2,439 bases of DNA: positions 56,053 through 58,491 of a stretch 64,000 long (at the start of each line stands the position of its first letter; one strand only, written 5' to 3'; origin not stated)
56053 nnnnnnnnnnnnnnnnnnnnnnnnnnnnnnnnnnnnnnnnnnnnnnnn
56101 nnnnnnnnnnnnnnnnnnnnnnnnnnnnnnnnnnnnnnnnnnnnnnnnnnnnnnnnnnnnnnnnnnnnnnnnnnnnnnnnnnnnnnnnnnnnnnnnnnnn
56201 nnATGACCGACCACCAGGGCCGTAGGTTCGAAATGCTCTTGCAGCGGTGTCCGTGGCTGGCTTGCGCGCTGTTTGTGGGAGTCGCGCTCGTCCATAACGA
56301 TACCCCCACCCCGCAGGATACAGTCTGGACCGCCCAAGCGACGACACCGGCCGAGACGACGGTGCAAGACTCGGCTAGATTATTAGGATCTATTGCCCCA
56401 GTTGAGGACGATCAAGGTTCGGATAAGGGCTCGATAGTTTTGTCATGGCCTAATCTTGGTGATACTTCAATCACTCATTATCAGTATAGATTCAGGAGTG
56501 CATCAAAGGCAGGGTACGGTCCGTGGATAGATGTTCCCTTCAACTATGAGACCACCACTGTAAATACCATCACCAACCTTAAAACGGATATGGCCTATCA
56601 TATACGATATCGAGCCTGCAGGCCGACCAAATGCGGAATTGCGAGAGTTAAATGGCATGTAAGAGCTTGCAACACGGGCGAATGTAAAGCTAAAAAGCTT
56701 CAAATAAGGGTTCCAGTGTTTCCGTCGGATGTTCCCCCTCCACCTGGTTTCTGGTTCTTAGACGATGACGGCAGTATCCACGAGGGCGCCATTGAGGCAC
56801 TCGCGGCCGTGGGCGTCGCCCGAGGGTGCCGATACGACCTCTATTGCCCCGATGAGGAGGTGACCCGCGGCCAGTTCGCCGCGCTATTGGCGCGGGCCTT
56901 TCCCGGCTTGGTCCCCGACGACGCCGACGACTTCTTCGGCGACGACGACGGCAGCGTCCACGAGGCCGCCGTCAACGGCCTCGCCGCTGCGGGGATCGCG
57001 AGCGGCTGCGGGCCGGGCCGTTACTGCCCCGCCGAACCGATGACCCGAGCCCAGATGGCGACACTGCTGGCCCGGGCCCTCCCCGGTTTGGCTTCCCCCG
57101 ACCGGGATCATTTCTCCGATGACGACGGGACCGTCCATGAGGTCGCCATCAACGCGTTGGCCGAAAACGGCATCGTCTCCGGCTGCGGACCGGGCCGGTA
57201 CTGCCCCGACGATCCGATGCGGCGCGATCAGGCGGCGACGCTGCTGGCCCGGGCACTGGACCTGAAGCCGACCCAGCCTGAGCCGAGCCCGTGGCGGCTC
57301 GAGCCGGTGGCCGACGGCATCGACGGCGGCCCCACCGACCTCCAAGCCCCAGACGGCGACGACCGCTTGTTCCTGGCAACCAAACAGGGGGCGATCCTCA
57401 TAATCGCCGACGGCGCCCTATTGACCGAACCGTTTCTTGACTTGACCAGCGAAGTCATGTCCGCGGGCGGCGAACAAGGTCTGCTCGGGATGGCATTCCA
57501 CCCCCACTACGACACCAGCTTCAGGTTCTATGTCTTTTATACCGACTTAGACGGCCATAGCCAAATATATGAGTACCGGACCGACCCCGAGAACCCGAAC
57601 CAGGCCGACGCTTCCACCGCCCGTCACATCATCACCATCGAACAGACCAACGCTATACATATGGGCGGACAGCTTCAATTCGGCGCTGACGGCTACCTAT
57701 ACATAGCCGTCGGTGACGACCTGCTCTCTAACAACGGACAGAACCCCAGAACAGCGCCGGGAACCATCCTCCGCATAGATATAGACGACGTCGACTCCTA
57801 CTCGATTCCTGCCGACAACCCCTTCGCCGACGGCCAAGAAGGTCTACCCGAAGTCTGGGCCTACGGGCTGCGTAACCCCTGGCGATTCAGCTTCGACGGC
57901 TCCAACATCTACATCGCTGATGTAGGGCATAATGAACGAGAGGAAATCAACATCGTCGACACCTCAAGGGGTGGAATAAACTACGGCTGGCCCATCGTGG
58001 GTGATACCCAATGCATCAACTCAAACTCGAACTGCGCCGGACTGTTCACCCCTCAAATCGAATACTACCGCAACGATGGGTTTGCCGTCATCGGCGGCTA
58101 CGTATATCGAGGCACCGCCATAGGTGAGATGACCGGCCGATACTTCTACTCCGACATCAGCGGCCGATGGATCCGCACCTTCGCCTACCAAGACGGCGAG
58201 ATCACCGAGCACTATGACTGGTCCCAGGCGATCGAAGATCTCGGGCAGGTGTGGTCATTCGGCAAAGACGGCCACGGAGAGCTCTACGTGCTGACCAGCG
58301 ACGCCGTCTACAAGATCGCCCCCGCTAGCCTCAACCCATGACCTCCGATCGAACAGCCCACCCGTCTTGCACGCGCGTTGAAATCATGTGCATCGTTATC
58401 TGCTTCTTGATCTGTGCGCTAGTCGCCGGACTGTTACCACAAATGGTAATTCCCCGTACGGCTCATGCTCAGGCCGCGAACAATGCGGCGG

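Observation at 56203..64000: Tandem array of at least four FN3/SLH-like/PQQ-dehydrogenase surface proteins, translationally chained to an aminotransferase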

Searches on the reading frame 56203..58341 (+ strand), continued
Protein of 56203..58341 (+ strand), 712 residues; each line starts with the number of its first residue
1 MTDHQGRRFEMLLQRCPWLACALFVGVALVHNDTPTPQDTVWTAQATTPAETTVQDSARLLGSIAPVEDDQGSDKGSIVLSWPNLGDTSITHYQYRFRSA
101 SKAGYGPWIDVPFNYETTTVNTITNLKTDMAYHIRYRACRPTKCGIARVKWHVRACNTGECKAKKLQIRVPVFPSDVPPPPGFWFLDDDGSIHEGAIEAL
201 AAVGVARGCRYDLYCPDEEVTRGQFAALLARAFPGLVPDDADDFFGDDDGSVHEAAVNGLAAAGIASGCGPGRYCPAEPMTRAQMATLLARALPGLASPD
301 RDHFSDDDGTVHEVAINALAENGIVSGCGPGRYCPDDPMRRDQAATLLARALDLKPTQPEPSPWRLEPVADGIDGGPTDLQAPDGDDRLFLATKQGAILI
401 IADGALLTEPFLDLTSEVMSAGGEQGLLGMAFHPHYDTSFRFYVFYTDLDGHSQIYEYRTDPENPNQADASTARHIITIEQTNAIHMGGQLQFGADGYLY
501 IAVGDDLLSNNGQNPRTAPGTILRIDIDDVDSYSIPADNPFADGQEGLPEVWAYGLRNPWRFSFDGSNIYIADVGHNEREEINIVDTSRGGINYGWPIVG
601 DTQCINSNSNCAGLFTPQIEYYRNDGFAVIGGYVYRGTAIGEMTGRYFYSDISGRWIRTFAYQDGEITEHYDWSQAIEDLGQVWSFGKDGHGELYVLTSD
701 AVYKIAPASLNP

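Call 83: find_encoding_contigs(protein=P0127, flank=10000, max_places=4)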
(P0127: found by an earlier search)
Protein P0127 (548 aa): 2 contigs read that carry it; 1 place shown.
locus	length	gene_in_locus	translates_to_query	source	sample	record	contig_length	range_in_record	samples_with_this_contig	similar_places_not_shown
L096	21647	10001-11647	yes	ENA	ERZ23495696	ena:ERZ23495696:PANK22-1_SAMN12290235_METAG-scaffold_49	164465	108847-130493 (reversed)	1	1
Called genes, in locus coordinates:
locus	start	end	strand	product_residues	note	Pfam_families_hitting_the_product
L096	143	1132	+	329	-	PF01545:Cation_efflux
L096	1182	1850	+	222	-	PF00561:Abhydrolase_1, PF12146:Hydrolase_4, PF12697:Abhydrolase_6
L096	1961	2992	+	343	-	PF00581:Rhodanese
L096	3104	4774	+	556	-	PF02541:Ppx-GppA, PF01966:HD (weak), PF21447:Ppx-GppA_III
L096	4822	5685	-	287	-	PF00296:Bac_luciferase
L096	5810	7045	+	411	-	PF00155:Aminotran_1_2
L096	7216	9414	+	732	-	PF00041:fn3, PF00395:SLH (faint), PF07995:GSDH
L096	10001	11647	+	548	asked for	PF00395:SLH (faint), PF07995:GSDH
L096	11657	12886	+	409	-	PF00202:Aminotran_3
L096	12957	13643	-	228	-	PF03352:Adenine_glyco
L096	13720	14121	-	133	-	PF05425:CopD (weak)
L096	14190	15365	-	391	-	PF04909:Amidohydro_2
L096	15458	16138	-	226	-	PF00230:MIP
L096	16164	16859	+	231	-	PF13845:Septum_form (faint)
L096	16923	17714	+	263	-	PF17248:DUF5317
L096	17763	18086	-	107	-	-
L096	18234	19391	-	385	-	PF06224:AlkZ-like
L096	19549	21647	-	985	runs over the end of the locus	PF00133:tRNA-synt_1, PF09334:tRNA-synt_1g, PF13603:tRNA-synt_1_2, PF08264:Anticodon_1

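Call 84: find_encoding_contigs(protein=P0140, flank=10000, max_places=4)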
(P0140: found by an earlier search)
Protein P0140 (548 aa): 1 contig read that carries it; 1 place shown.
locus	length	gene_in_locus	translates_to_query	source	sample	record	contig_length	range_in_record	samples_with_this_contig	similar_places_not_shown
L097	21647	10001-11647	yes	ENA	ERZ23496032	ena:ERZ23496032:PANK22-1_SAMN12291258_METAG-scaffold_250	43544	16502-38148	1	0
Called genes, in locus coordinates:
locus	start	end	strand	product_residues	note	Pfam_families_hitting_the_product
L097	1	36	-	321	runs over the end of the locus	PF00557:Peptidase_M24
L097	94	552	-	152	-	PF01575:MaoC_dehydratas, PF13452:FAS1_DH_region (faint)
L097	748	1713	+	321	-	PF01545:Cation_efflux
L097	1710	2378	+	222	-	PF00561:Abhydrolase_1, PF00975:Thioesterase (weak), PF12146:Hydrolase_4, PF12697:Abhydrolase_6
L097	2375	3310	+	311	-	PF00581:Rhodanese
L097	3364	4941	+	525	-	PF02541:Ppx-GppA, PF01966:HD (weak), PF21447:Ppx-GppA_III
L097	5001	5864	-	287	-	PF00296:Bac_luciferase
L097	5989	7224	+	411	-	PF00155:Aminotran_1_2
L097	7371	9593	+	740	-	PF00041:fn3, PF00395:SLH (faint), PF07995:GSDH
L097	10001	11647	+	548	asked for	PF00395:SLH (faint), PF07995:GSDH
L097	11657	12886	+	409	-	PF00202:Aminotran_3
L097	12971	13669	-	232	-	PF03352:Adenine_glyco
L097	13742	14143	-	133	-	PF05425:CopD (weak)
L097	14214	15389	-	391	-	PF04909:Amidohydro_2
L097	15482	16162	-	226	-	PF00230:MIP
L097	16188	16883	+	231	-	PF13845:Septum_form (faint)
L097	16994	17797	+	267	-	PF17248:DUF5317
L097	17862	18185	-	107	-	-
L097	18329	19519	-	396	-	PF06224:AlkZ-like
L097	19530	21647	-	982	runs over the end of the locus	-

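Call 91: find_encoding_contigs(protein=P0132, flank=10000, max_places=4)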
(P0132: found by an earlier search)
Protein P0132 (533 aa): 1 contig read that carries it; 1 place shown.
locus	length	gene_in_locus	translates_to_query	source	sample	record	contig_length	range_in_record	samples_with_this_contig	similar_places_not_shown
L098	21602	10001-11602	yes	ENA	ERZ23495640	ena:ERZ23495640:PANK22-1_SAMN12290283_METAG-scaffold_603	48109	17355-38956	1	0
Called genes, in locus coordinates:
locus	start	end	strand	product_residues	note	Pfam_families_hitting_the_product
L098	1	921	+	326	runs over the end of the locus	PF00581:Rhodanese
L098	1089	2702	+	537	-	PF02541:Ppx-GppA, PF21447:Ppx-GppA_III, PF01966:HD (weak)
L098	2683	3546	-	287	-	PF00296:Bac_luciferase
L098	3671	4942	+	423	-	PF00155:Aminotran_1_2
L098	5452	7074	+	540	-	PF00395:SLH (faint), PF07995:GSDH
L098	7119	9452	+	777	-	PF00041:fn3, PF25059:FN3_DSCAM-DSCAML_C (faint), PF00395:SLH (faint), PF07995:GSDH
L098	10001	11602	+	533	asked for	PF00395:SLH (faint), PF07995:GSDH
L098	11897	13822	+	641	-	PF00395:SLH (faint), PF07995:GSDH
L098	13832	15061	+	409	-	PF00202:Aminotran_3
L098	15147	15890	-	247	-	PF03352:Adenine_glyco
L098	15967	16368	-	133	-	PF05425:CopD (weak)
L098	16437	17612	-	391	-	PF04909:Amidohydro_2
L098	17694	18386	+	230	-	PF13845:Septum_form (faint)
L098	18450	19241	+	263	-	PF17248:DUF5317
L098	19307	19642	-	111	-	-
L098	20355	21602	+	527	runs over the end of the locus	PF00395:SLH (faint), PF07995:GSDH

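Call 92: find_encoding_contigs(protein=P0136, flank=10000, max_places=4)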
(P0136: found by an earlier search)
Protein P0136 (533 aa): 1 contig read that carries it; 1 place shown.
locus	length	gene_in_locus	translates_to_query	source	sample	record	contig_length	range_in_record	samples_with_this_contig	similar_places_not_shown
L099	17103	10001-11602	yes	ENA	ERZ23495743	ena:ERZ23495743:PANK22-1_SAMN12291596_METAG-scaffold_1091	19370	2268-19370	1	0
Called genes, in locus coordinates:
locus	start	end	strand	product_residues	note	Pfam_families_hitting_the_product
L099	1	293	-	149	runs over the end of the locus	PF01575:MaoC_dehydratas, PF13452:FAS1_DH_region (weak)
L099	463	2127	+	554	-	PF01545:Cation_efflux, PF00561:Abhydrolase_1, PF12146:Hydrolase_4, PF12697:Abhydrolase_6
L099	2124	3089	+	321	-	PF00581:Rhodanese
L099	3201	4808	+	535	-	PF02541:Ppx-GppA, PF01966:HD (weak), PF21447:Ppx-GppA_III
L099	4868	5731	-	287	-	PF00296:Bac_luciferase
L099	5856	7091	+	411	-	PF00155:Aminotran_1_2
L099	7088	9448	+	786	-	PF00041:fn3, PF00395:SLH (faint), PF07995:GSDH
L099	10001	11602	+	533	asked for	PF00395:SLH (faint), PF07995:GSDH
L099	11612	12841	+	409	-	PF00202:Aminotran_3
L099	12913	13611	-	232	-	PF03352:Adenine_glyco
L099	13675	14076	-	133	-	PF05425:CopD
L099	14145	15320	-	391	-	PF04909:Amidohydro_2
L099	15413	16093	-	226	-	PF00230:MIP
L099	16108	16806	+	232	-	PF13845:Septum_form (faint)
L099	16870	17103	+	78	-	?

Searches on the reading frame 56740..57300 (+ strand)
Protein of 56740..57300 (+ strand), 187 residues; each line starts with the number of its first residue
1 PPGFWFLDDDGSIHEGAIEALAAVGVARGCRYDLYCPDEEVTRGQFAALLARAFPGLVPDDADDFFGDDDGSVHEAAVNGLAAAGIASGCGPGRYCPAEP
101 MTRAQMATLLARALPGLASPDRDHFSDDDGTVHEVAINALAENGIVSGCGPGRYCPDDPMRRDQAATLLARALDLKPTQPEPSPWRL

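Call 82: search_solved_structures(query=window:56740-57300:+, show_alignments=2, max_evalue=1)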
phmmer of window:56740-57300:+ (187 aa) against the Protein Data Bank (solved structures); distinct sequences matched with E-value up to 1: 9.
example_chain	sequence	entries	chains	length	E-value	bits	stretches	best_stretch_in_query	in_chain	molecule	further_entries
4aq1_A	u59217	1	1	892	6.8e-08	35.6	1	14-175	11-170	SBSB PROTEIN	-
4aq1_C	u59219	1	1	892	6.8e-08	35.6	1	14-175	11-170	SBSB PROTEIN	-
3pyw_A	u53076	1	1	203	3.1e-07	33.5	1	77-175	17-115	S-layer protein sap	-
6bt4_A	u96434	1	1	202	3.7e-07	33.2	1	77-175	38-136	S-layer protein sap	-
9g93_A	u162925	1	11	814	1e-05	28.5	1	77-175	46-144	S-layer protein sap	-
2dgp_A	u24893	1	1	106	0.072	16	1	66-123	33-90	Bruno-like 4, RNA binding protein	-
8bys_A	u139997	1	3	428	0.11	15.3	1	44-121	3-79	S-layer homology domain-containing protein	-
8bz2_A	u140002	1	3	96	0.13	15.1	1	75-122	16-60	S-layer homology domain-containing protein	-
2dgq_A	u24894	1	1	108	0.13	15.1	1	56-121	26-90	bruno-like 6, RNA binding protein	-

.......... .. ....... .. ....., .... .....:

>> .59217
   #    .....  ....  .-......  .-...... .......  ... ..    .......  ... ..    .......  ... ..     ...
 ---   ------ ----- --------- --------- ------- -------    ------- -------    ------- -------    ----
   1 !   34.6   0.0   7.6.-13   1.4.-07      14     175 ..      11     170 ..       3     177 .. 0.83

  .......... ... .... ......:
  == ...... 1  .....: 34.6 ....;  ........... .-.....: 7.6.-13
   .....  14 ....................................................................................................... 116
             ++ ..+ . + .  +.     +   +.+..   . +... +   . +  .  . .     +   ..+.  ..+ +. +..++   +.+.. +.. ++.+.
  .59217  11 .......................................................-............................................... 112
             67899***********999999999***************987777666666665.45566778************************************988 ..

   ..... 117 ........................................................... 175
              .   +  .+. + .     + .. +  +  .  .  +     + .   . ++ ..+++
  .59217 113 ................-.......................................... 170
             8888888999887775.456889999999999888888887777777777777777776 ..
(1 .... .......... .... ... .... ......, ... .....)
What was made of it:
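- The SLH module aligns over all three repeats to SbsB at 6.8e-8 (call 82).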

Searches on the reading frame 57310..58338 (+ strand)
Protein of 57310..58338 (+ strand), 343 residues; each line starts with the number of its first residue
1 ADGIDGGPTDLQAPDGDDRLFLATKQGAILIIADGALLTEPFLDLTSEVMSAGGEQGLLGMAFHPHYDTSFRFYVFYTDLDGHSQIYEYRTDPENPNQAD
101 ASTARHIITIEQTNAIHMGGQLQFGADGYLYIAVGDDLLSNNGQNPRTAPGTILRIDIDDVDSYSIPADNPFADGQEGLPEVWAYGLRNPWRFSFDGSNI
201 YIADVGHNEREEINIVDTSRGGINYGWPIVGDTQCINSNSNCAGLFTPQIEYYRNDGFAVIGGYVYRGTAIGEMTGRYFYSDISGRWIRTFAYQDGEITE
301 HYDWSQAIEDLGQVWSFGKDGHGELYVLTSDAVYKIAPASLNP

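Call 17: search_solved_structures(query=window:57310-58338:+, show_alignments=3)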
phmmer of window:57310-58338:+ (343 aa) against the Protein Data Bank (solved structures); distinct sequences matched with E-value up to 0.001: 13.
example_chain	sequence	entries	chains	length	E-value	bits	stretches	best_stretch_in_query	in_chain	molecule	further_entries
2wft_A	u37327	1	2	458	6.6e-37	130.7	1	11-331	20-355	HEDGEHOG-INTERACTING PROTEIN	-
2wfx_B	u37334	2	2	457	6.6e-37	130.7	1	11-331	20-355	HEDGEHOG-INTERACTING PROTEIN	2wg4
2wg3_C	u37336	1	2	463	6.8e-37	130.7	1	11-331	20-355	HEDGEHOG-INTERACTING PROTEIN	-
7pgm_A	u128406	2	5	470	7.2e-37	130.6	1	11-331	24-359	Hedgehog-interacting protein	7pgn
3ho3_A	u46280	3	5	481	7.5e-37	130.5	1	11-331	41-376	Hedgehog-interacting protein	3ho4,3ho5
3a9g_A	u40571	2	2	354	6.2e-18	68.3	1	13-230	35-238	Putative uncharacterized protein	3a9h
2g8s_A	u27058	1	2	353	9.3e-17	64.4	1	49-333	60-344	Glucose/sorbosone dehydrogenases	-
3das_A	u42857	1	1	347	1.3e-13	54.1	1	50-229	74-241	Putative oxidoreductase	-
2ism_A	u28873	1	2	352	6e-13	51.9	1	14-230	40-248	Putative oxidoreductase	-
7cdy_A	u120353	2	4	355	1.1e-12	51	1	51-230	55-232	glucose dehydrogenase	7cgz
1c9u_A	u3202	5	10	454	4.4e-11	45.7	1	142-287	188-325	SOLUBLE QUINOPROTEIN GLUCOSE DEHYDROGENASE | PROTEIN (SOLUBLE QUINOPROTEIN GLUCOSE DEHYDROGENASE) | Quinoprotein glucose dehydrogenase B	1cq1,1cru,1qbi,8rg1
8re0_A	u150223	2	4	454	4.9e-11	45.6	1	142-285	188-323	Quinoprotein glucose dehydrogenase B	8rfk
5min_A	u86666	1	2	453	1.1e-10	44.5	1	142-287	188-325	Quinoprotein glucose dehydrogenase B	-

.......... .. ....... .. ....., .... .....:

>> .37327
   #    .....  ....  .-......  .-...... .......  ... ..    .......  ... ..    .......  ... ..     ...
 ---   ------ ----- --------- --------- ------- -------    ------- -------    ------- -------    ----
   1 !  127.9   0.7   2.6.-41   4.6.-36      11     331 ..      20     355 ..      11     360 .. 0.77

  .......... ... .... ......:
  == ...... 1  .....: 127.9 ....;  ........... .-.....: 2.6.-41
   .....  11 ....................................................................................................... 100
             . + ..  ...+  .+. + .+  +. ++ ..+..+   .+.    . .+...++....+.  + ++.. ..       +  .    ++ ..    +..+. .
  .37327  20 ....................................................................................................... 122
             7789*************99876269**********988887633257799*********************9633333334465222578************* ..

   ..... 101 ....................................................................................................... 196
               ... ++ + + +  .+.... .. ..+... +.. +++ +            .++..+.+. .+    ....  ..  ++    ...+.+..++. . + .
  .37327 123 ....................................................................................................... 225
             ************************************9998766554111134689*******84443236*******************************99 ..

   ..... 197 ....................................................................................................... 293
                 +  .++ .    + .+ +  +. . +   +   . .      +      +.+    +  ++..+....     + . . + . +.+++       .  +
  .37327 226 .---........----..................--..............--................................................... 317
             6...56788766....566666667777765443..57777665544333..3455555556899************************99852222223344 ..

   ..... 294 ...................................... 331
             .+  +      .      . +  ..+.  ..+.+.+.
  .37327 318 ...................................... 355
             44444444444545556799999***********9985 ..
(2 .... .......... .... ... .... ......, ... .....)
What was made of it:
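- The best solved relative is non-enzymatic HHIP (call 17). HHIP is by far the best solved match by sequence: 6.6e-37 against 6e-18 for the best PQQ enzyme (call 17).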
